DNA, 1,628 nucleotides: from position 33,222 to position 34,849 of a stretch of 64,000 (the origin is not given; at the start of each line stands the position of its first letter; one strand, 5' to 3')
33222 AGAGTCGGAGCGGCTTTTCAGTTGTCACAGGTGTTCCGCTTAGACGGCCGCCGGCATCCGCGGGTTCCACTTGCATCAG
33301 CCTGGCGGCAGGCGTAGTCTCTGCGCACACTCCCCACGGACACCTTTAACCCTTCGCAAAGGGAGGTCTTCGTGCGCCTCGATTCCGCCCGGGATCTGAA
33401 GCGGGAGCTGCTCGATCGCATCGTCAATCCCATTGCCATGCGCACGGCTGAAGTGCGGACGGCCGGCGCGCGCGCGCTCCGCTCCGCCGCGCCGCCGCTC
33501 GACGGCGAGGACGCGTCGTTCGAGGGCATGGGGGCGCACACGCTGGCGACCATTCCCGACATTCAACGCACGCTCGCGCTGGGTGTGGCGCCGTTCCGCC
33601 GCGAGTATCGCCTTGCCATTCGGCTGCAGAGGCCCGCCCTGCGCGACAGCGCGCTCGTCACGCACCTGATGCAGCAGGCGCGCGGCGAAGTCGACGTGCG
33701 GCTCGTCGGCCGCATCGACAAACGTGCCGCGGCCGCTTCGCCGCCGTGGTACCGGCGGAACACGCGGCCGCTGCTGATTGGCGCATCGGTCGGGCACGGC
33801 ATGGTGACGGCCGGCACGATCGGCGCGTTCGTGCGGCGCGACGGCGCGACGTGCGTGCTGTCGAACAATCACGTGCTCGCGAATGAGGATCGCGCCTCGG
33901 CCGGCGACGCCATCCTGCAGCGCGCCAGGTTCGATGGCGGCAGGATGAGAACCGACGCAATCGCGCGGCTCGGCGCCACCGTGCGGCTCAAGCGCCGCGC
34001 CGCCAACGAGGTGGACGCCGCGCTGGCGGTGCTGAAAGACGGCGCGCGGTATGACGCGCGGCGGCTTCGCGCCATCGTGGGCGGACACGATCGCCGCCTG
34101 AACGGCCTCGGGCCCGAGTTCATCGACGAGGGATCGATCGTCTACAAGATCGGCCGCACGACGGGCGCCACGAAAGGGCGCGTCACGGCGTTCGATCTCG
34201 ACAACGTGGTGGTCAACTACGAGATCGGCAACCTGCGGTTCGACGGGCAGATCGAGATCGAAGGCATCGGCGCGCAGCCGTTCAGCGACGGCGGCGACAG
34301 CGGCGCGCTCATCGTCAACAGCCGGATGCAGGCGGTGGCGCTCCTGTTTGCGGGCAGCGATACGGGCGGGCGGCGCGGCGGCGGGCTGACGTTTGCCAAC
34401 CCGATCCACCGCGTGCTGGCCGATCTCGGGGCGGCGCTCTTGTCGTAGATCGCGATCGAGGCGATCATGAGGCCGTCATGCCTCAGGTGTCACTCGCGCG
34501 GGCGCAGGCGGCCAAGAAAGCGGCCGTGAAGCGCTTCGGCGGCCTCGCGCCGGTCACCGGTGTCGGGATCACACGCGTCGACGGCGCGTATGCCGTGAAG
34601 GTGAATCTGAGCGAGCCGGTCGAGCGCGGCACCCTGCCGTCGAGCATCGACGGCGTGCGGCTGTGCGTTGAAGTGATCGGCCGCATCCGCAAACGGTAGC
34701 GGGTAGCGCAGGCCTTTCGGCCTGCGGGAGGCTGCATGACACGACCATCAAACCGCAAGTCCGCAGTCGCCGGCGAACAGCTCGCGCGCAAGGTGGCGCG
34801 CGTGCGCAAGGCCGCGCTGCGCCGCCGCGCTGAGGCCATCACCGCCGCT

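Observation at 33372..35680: Candidate undescribed module: NAL1-like cytoplasmic protease, free prodomain-like protein and SGNH hydrolase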

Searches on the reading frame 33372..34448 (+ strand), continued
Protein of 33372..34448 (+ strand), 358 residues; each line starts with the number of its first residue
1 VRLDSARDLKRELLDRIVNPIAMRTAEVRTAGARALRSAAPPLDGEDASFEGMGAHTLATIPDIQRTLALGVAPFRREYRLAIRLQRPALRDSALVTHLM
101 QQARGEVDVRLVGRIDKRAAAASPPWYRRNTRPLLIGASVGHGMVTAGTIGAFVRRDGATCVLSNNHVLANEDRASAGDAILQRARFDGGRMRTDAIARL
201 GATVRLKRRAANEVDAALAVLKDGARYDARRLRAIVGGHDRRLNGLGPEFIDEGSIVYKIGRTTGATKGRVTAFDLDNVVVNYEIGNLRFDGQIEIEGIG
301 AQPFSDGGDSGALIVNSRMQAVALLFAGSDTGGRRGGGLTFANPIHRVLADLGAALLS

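Call 45: search_protein_families(library=pfam, proteins=[L001:7344-8966:+, L005:1477-3210:+, L014:7374-8648:+, L022:7386-8018:+, L031:1458-2357:+, L050:7351-8847:+, L067:7347-8084:+, L069:7257-8387:+, L071:7216-8163:+, L076:7336-7929:+], max_evalue=0.001)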
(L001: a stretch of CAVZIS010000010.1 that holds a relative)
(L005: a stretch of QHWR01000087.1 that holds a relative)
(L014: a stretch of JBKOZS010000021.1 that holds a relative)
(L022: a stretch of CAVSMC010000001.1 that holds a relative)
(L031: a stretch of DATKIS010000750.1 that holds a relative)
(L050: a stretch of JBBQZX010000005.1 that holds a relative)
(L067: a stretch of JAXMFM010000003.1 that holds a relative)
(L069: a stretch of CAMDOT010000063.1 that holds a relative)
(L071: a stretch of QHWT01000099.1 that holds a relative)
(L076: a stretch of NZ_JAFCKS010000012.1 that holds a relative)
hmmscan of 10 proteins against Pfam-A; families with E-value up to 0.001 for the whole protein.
L001:7344-8966:+ (540 aa): 3 families
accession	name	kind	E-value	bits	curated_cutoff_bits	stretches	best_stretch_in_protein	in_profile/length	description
PF01011.28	PQQ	-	1.1e-89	302.2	26.7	2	38-344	1-335/595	Glucose/ethanol/alcohol dehydrogenase, beta-propeller domain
PF13360.13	PQQ_2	-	2.6e-23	83.4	27.6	2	75-212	62-193/233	Outer membrane protein assembly factor BamB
PF13570.13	Beta-prop_ACSF4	-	1.7e-08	34.7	133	1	442-527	114-195/329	Beta-alanine-activating enzyme, beta-propeller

L005:1477-3210:+ (577 aa): 6 families
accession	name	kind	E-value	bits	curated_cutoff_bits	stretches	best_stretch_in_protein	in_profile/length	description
PF00534.26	Glycos_transf_1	-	5.6e-33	114.3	26.4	1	384-547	4-171/172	Glycosyl transferases group 1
PF13692.12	Glyco_trans_1_4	-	7.4e-31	107.7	27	1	396-534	2-142/142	Glycosyl transferases group 1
PF13439.12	Glyco_transf_4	-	5.3e-28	98.6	28.5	1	206-375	1-169/170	Glycosyltransferase Family 4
PF13579.12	Glyco_trans_4_4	-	2e-16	61.2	29.7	1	207-370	1-157/158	Glycosyl transferase 4-like domain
PF13477.12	Glyco_trans_4_2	-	2.7e-13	50.7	23.4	1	201-347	2-138/139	Glycosyl transferase 4-like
PF20706.3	GT4-conflict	-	5.6e-10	39.2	26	1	207-519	12-332/385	Family 4 Glycosyltransferase in conflict systems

L014:7374-8648:+ (424 aa): 3 families
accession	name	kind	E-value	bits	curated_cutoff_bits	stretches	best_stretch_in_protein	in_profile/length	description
PF01546.33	Peptidase_M20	-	6.9e-20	72.3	24.6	1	109-402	1-191/206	Peptidase family M20/M25/M40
PF04389.22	Peptidase_M28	-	1.8e-11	44.6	21.3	1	98-208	5-98/193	Peptidase family M28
PF07687.19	M20_dimer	-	1.1e-10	41.9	21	1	216-311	5-103/107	Peptidase dimerisation domain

L022:7386-8018:+ (210 aa): 1 family
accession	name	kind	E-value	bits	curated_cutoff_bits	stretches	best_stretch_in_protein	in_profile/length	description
PF02622.21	DUF179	-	1.2e-33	116.7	27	1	36-186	2-153/157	AlgH-like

L031:1458-2357:+ (299 aa): 4 families
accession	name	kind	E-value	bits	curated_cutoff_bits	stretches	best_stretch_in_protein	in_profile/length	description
PF01149.29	Fapy_DNA_glyco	-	5.4e-32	111.3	25.5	1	12-139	1-117/117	Formamidopyrimidine-DNA glycosylase N-terminal domain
PF06831.19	H2TH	-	9.6e-29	99.7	34.7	1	156-240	1-86/93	Formamidopyrimidine-DNA glycosylase H2TH domain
PF06827.20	zf-FPG_IleRS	-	1.1e-07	32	21.3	1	270-298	1-29/30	Zinc finger found in FPG and IleRS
PF05833.16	NFACT_N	-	0.00027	20.3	31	1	168-252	177-261/456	NFACT N-terminal and middle domains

L050:7351-8847:+ (498 aa): 2 families
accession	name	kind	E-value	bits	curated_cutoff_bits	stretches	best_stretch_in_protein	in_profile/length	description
PF00370.27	FGGY_N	-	6.4e-81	272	28.8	1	3-248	1-245/245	FGGY family of carbohydrate kinases, N-terminal domain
PF02782.22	FGGY_C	-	1.2e-46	159.5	27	1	258-445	2-196/198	FGGY family of carbohydrate kinases, C-terminal domain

L067:7347-8084:+ (245 aa): 1 family
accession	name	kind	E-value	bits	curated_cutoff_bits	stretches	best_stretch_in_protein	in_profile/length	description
PF11769.13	DUF3313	-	3.6e-14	53.4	26.1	1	44-205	8-168/187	Protein of unknown function (DUF3313)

L069:7257-8387:+ (376 aa): 1 family
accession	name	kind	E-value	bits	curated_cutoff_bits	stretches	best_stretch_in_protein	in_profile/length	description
PF00144.29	Beta-lactamase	-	4.3e-52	177.8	27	1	9-361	3-318/329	Beta-lactamase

L071:7216-8163:+ (315 aa): 0 families

L076:7336-7929:+ (197 aa): 1 family
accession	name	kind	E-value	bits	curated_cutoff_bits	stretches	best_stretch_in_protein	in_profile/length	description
PF00881.29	Nitroreductase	-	7e-25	88.6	23.5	1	19-177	2-167/167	Nitroreductase family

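Call 51: search_dna_similar(query=window:33372-34448:+, collection=plasmids, mode=protein, max_evalue=1e-10, max_rows=25)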
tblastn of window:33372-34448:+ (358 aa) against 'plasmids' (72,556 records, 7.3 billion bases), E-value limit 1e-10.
Records with a match: 27; places in all: 45; records where one place covers at least 80% of the query: 1.
Best place of each record, by identity: <60% 27.
By first word of the organism name: Bacillus 10; Clostridium 10; Rhizobium 3; Rubrobacter 1; Paenibacillus 1; Clostridiaceae 1; Natronococcus 1.
By predicted mobility (MOB-suite, as given by PLSDB): non-mobilizable 20; conjugative 4; mobilizable 3.
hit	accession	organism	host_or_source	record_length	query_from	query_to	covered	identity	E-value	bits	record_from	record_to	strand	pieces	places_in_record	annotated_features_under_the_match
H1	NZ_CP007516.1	Rubrobacter radiotolerans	-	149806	80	357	78%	34.1%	5e-22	104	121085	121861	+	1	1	hypothetical protein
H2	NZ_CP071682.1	Rhizobium ruizarguesonis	lentil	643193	122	358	66%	39.2%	1e-28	124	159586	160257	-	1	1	hypothetical protein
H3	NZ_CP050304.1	Rhizobium lusitanum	Oxytropis pumilio,cell culture,root ...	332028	106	358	71%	35.6%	8e-25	113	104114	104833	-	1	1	hypothetical protein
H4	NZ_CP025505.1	Rhizobium leguminosarum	Pisum sativum,pea nodule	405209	65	329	74%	33.2%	1e-18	95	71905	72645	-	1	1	hypothetical protein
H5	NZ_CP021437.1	Bacillus thuringiensis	soil sample,soil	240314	132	353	62%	37.2%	2e-16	89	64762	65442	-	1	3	hypothetical protein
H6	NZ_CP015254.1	Bacillus thuringiensis Bt18247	Caenorhabditis elegans,whole organism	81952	132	353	62%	36.5%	1e-16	89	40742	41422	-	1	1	S1 family peptidase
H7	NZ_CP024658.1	Bacillus cereus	-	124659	132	353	62%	36.5%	1e-16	89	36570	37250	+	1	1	hypothetical protein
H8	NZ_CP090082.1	Bacillus cereus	cell culture,Contaminated soil sample ...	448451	132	353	62%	36.1%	6e-16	87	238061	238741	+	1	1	S1 family peptidase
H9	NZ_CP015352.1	Bacillus thuringiensis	Caenorhabditis elegans,whole organism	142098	132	353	62%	36.1%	7e-16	87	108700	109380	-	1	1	hypothetical protein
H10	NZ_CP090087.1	Bacillus cereus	cell culture,Contaminated soil sample ...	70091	132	353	62%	36.1%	1e-15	86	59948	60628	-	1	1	S1 family peptidase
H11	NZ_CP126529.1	Bacillus toyonensis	bacterial isolate,semidesertic area ...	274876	132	358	63%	34.0%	7e-15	84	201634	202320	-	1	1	hypothetical protein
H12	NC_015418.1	Clostridium botulinum BKT015925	-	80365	71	358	80%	26.6%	1e-13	79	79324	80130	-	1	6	trypsin-like peptidase domain-containing protein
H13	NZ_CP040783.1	Bacillus thuringiensis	whole organism,soil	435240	132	358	63%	33.6%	2e-13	79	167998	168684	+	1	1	hypothetical protein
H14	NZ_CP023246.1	Bacillus cereus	bacteria,pure culture,air in Laboratory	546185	132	358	63%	33.6%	3e-13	79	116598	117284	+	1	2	S1 family peptidase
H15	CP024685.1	Bacillus wiedmannii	cell culture,soil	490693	132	358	63%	32.0%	1e-12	77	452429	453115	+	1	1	hypothetical protein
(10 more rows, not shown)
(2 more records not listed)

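Call 52: search_dna_similar(query=window:33372-34448:+, collection=phages, mode=protein, max_evalue=0.00001, max_rows=15)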
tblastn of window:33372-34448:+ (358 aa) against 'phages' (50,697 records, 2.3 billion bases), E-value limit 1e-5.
Records with a match: 2; places in all: 2; records where one place covers at least 80% of the query: 0.
Best place of each record, by identity: <60% 2.
By first word of the organism name: Alphaspiravirus 2.
By host as written in the record: Aeropyrum pernix 2.
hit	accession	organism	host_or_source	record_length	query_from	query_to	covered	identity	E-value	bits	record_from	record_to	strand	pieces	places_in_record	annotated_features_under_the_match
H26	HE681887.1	Alphaspiravirus yamagawaense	Aeropyrum pernix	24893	84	219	38%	32.4%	3e-9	64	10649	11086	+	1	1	25-326: putative serine protease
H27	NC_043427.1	Alphaspiravirus yamagawaense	Aeropyrum pernix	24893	84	219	38%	32.4%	3e-9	64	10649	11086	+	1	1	25-326: putative serine protease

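Call 53: get_annotated_region(hit=H2, flank=4000)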
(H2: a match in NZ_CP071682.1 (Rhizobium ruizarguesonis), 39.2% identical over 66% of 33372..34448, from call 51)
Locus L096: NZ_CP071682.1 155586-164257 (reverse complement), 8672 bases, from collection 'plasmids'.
description: Rhizobium ruizarguesonis strain NZLR24 plasmid p4, complete sequence
organism: Rhizobium ruizarguesonis (NCBI taxid 2081791)
taxonomy: Bacteria; Pseudomonadota; Alphaproteobacteria; Hyphomicrobiales; Rhizobiaceae; Rhizobium; Rhizobium ruizarguesonis
host: -; source: lentil; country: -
typing (MOB-suite, as given by PLSDB): conjugative; replicon rep_cluster_471,rep_cluster_512; relaxase MOBP,MOBQ; mating-pair formation MPF_T
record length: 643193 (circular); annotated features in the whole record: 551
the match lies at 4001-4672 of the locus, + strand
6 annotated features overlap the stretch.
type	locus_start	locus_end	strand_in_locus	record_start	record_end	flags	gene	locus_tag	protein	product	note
CDS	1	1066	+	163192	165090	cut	-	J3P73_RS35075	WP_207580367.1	hypothetical protein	-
CDS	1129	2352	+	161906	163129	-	-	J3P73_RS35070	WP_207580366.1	radical SAM protein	-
CDS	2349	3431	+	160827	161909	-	-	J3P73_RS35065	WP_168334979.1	HEXXH motif-containing putative peptide modification protein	-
CDS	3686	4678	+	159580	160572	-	-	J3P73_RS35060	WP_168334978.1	hypothetical protein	-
CDS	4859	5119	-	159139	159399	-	-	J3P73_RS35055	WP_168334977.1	TraC family protein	-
CDS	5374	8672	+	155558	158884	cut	traA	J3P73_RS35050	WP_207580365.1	Ti-type conjugative transfer relaxase TraA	-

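Call 54: get_annotated_region(hit=H6, flank=4000)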
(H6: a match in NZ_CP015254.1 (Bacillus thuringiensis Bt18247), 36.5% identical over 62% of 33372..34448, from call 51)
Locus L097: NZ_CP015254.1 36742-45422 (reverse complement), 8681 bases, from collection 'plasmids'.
description: Bacillus thuringiensis Bt18247 plasmid p81952, complete sequence
organism: Bacillus thuringiensis Bt18247 (NCBI taxid 1423143)
taxonomy: Bacteria; Bacillota; Bacilli; Bacillales; Bacillaceae; Bacillus; Bacillus thuringiensis; Bacillus thuringiensis Bt18247
host: -; source: Caenorhabditis elegans,whole organism; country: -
typing (MOB-suite, as given by PLSDB): mobilizable; replicon rep_cluster_1721; relaxase MOBQ
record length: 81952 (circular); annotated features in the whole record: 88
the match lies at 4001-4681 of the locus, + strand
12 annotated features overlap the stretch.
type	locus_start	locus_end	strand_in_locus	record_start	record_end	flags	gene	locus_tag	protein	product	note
CDS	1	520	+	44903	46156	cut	-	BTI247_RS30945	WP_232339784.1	peptidoglycan DD-metalloendopeptidase family protein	-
CDS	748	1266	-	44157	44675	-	-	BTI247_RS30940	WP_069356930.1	hypothetical protein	-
CDS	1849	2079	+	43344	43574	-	-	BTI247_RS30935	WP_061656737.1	hypothetical protein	-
CDS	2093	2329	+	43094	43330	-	-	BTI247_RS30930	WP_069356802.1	hypothetical protein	-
CDS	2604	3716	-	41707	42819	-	-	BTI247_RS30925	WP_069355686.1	IS110 family transposase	-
CDS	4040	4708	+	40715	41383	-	-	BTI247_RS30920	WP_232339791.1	S1 family peptidase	-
CDS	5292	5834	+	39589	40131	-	-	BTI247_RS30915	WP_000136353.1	hypothetical protein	-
CDS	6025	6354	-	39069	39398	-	-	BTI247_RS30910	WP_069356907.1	hypothetical protein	-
CDS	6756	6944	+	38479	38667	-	-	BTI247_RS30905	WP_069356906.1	helix-turn-helix domain-containing protein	-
CDS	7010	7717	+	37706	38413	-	-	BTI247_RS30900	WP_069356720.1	IS6 family transposase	-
CDS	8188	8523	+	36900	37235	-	-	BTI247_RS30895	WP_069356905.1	hypothetical protein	-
CDS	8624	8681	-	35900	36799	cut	-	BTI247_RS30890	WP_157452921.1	IS3 family transposase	-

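Call 55: get_annotated_region(hit=H1, flank=4000)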
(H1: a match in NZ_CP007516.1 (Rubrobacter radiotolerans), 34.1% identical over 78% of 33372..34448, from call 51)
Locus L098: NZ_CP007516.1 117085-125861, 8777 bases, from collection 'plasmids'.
description: Rubrobacter radiotolerans strain RSPS-4 plasmid 2, complete sequence
organism: Rubrobacter radiotolerans (NCBI taxid 42256)
taxonomy: Bacteria; Actinomycetota; Rubrobacteria; Rubrobacterales; Rubrobacteraceae; Rubrobacter; Rubrobacter radiotolerans
host: -; source: -; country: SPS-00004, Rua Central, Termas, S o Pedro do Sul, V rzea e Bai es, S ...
typing (MOB-suite, as given by PLSDB): non-mobilizable; replicon rep_cluster_232
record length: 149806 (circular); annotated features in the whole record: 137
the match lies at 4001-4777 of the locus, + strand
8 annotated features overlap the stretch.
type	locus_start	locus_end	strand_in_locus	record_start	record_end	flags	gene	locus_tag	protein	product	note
CDS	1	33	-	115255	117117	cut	cydD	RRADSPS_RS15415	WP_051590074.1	thiol reductant ABC exporter subunit CydD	GO:0033228 - cysteine export across plasma membrane [Evidence IEA]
CDS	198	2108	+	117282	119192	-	-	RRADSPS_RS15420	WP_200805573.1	primary-amine oxidase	-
CDS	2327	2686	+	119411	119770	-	-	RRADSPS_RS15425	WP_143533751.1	hypothetical protein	-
CDS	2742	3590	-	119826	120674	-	-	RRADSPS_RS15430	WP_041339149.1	aldo/keto reductase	-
CDS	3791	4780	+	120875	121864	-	-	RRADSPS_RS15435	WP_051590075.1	hypothetical protein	-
CDS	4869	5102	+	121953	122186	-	-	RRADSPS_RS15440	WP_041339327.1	hypothetical protein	-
CDS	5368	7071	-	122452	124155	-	sulP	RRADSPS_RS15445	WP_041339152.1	sulfate permease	GO:0008272 - sulfate transport [Evidence IEA]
CDS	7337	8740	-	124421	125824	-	-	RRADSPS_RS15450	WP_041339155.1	MBL fold metallo-hydrolase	-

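Call 77: search_protein_families(library=phrogs, proteins=[window:33372-34448:+], max_evalue=0.01)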
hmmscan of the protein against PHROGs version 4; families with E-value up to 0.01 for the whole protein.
window:33372-34448:+ (358 aa): 2 families
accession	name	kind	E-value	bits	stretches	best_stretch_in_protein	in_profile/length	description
phrog_20754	-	other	2.2e-33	116.4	1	120-354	90-315/324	protease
phrog_25502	-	unknown function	9.1e-07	29.2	1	125-331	128-346/372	-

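Call 82: search_protein_families(library=padloc, alignment_id=A4, max_evalue=0.00001)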
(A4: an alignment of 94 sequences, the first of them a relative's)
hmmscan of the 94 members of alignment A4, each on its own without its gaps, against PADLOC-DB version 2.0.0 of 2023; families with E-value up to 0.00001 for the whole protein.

A. member 1, L001:5572-5985:+ (137 aa): 0 families

B. families by the number of members that match (of 94 scanned): 6 families
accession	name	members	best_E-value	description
PDLC01169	TPR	3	3.4e-30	TPR repeats containing protein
PDLC04690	PDC-M51B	1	3.2e-15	-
PDLC03928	PsyrT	1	1.8e-13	-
PDLC03014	subtilase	1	7e-12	-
PDLC03962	ShosT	1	6.3e-09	-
PDLC04689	PDC-M51A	1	1.2e-07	-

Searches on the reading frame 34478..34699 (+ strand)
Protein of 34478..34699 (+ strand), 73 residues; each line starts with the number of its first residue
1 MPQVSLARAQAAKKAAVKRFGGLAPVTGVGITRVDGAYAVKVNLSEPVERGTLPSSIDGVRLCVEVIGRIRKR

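Call 3: search_protein_families(library=pfam, proteins=[window:34478-34699:+], max_evalue=0.01)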
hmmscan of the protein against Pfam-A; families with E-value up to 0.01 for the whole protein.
window:34478-34699:+ (73 aa): 0 families

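Call 4: search_protein_families(library=ncbifam, proteins=[window:34478-34699:+], max_evalue=0.01)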
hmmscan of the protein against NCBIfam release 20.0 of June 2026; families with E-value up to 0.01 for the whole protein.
window:34478-34699:+ (73 aa): 0 families

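Call 5: search_protein_families(library=padloc, proteins=[window:34478-34699:+], max_evalue=0.01)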
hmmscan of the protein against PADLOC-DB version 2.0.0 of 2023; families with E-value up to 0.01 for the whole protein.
window:34478-34699:+ (73 aa): 0 families

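Call 13: search_protein_families(library=pfam, proteins=[window:34478-34699:+], max_evalue=10)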
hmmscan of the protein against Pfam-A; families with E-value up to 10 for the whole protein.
window:34478-34699:+ (73 aa): 2 families
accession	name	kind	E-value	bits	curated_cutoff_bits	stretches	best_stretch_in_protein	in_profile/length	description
PF20846.3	PNMA_N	-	0.2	12.5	27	1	10-61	36-86/92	PNMA N-terminal RRM-like domain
PF10411.14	DsbC_N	-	0.22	11.6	25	1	7-42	5-39/70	Disulfide bond isomerase protein N-terminal domain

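Call 30: predict_structure(alignment_id=A1)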
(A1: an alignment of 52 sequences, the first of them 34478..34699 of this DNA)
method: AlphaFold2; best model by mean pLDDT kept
length: 73 residues; sequences in the alignment: 52
mean_pLDDT: 89.4   pTM: 0.76
mean pLDDT of the five models: 89.4, 88.5, 86.5, 84.0, 83.5
residues with pLDDT >= 90: 46; 70-90: 24; 50-70: 3; < 50: 0
segments of 3 or more residues with pLDDT < 50: none
pLDDT, mean of each block of 10 residues (from residue 1): 85 93 88 93 91 91 89 74
secondary structure, 60 per line:
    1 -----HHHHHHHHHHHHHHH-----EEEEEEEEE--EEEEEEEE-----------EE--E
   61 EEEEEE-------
elements in order: H6-20 E26-34 E37-44 E60-66

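Call 36: fold_search(model_id=the predicted structure, library=pdb)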
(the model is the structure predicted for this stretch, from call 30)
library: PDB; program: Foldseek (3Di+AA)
matches with E <= 10: 725; with E <= 0.001: 0
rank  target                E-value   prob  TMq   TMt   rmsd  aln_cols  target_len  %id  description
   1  5el4_22               2.5e-02  0.92  0.48  0.23   4.1        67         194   21  Structure of T. thermophilus 70S ribosome complex with mRNA and tRNALys in the A-site with a U-U mismatch in the firs (released 2016-01-27)
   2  2pro_A                2.8e-02  0.89  0.43  0.26   3.7        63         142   30  PRO REGION OF ALPHA-LYTIC PROTEASE (released 1999-04-27)
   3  2pro_C                6.0e-02  0.85  0.45  0.29   3.6        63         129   30  PRO REGION OF ALPHA-LYTIC PROTEASE (released 1999-04-27)
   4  3pro_C                6.4e-02  0.69  0.40  0.24   4.4        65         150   31  ALPHA-LYTIC PROTEASE COMPLEXED WITH C-TERMINAL TRUNCATED PRO REGION (released 1999-04-27)
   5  4pro_D                7.8e-02  0.72  0.42  0.24   3.9        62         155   26  ALPHA-LYTIC PROTEASE COMPLEXED WITH PRO REGION (released 1999-05-18)
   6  8p16_h                8.4e-02  0.84  0.50  0.22   3.8        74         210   15  E167K RF2 on E. coli 70S release complex with UGG (Structure I) (released 2024-05-22)
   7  8qcq_c                8.4e-02  0.82  0.50  0.23   3.6        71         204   15  B. subtilis ApdA-stalled ribosomal complex (released 2024-03-20)
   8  7oyc_D2               8.9e-02  0.63  0.46  0.19   6.2        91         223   13  Cryo-EM structure of the Xenopus egg 80S ribosome (released 2022-07-20)
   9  6v39_c                9.6e-02  0.77  0.49  0.20   4.4        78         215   15  Cryo-EM structure of the Acinetobacter baumannii Ribosome: 70S with P-site tRNA (released 2020-02-05)
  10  9fy1_c                1.1e-01  0.69  0.46  0.21   3.7        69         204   17  Structure of CliM-stalled Bacillus subtilis 70S ribosome with release factor bound in the A-site (released 2026-01-14)
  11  8buu_c                1.1e-01  0.69  0.46  0.21   3.6        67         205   16  ARE-ABCF VmlR2 bound to a 70S ribosome (released 2023-04-05)
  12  7oya_D2               1.3e-01  0.54  0.47  0.20   5.6        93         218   13  Cryo-EM structure of the 1 hpf zebrafish embryo 80S ribosome (released 2022-07-13)
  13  9bln_Z                1.3e-01  0.54  0.46  0.18   6.3        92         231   12  The structure of human Pdcd4 bound to the 40S-eIF4A-eIF3-eIF1 complex (released 2024-09-04)
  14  2pro_B                1.3e-01  0.75  0.49  0.29   4.3        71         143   21  PRO REGION OF ALPHA-LYTIC PROTEASE (released 1999-04-27)
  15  5a2q_D                1.3e-01  0.57  0.48  0.19   7.3        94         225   11  Structure of the HCV IRES bound to the human ribosome (released 2015-07-15)
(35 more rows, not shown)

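Call 42: search_solved_structures(query=A1, max_evalue=10, show_alignments=3)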
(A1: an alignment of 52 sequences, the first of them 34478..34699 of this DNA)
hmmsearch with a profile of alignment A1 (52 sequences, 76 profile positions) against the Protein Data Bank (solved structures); distinct sequences matched with E-value up to 10: 6.
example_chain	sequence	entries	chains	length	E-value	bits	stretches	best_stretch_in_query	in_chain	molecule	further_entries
7dvh_A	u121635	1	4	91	0.1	15.6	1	10-38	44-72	reDPBB_sym4 protein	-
4jx0_A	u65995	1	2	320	0.33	14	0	42-65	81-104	hypothetical protein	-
8syi_E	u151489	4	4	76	1.1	12.3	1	4-31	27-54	DNA-directed RNA polymerase subunit omega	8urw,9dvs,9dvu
6v39_G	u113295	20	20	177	1.3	12.1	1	18-61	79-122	50S ribosomal protein L6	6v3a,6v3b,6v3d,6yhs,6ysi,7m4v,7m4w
9i5r_A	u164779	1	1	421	2.9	10.9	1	28-65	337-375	Peroxisomal biogenesis factor 3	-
2kk9_A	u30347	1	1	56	6.7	9.8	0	7-28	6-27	M protein, serotype 5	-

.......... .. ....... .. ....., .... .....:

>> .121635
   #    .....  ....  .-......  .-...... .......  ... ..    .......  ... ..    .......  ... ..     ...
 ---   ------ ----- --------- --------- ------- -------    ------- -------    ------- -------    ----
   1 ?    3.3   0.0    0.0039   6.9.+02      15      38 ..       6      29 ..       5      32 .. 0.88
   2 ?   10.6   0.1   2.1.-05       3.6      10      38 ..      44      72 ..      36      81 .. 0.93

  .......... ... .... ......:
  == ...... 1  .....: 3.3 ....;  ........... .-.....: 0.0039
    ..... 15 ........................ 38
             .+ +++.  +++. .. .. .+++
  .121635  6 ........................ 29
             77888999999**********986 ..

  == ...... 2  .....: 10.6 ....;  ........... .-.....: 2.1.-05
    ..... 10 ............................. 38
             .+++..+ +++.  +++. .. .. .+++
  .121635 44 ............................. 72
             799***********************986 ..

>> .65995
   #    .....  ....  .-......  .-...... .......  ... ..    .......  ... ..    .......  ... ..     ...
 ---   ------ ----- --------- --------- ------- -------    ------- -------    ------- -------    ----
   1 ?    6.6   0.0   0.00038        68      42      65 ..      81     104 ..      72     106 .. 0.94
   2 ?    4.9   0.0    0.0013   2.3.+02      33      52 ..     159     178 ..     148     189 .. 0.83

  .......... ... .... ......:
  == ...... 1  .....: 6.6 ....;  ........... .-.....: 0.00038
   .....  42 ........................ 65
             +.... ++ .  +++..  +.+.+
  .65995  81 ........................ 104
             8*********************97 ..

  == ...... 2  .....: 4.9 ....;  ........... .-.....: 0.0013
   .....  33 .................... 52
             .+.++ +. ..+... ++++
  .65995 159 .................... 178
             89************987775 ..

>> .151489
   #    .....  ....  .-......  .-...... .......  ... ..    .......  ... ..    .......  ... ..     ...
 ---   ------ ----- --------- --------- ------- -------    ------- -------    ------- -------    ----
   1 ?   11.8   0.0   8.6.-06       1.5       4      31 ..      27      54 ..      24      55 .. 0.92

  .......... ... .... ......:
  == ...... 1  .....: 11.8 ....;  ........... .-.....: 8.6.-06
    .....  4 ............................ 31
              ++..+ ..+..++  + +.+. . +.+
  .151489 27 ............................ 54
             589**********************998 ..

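Call 64: search_protein_representatives(alignment_id=A1)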
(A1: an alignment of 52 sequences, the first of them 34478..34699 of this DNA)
Query: 52 sequences, 76 profile positions. Proteins with E-value up to 0.001 (for the whole library): 1831; up to 1e-10: 671; up to 1e-30: 0. The best 150 are listed.
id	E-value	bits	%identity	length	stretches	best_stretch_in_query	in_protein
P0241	1.4e-28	114.5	-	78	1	6-76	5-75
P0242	5.6e-28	112.6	-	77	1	2-76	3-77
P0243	2.2e-27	110.7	-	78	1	3-76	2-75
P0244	2.5e-27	110.5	-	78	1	3-76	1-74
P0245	4.5e-27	109.7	-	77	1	3-76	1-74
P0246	6.7e-27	109.2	-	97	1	2-76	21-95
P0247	7.6e-27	109.0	-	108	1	3-76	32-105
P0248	8.0e-27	108.9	-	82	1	4-76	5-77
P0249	2.6e-26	107.3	-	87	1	2-76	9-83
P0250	4.0e-26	106.7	-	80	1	2-76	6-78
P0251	5.2e-26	106.3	-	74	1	3-76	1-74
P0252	6.4e-26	106.0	-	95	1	4-76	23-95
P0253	7.3e-26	105.8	-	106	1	3-76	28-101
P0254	7.4e-26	105.8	-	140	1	4-76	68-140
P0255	7.5e-26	105.8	-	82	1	4-76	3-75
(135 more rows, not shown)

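Call 77: search_protein_families(library=phrogs, proteins=[window:34478-34699:+], max_evalue=0.01)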
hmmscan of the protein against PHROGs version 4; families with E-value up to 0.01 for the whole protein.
window:34478-34699:+ (73 aa): 0 families
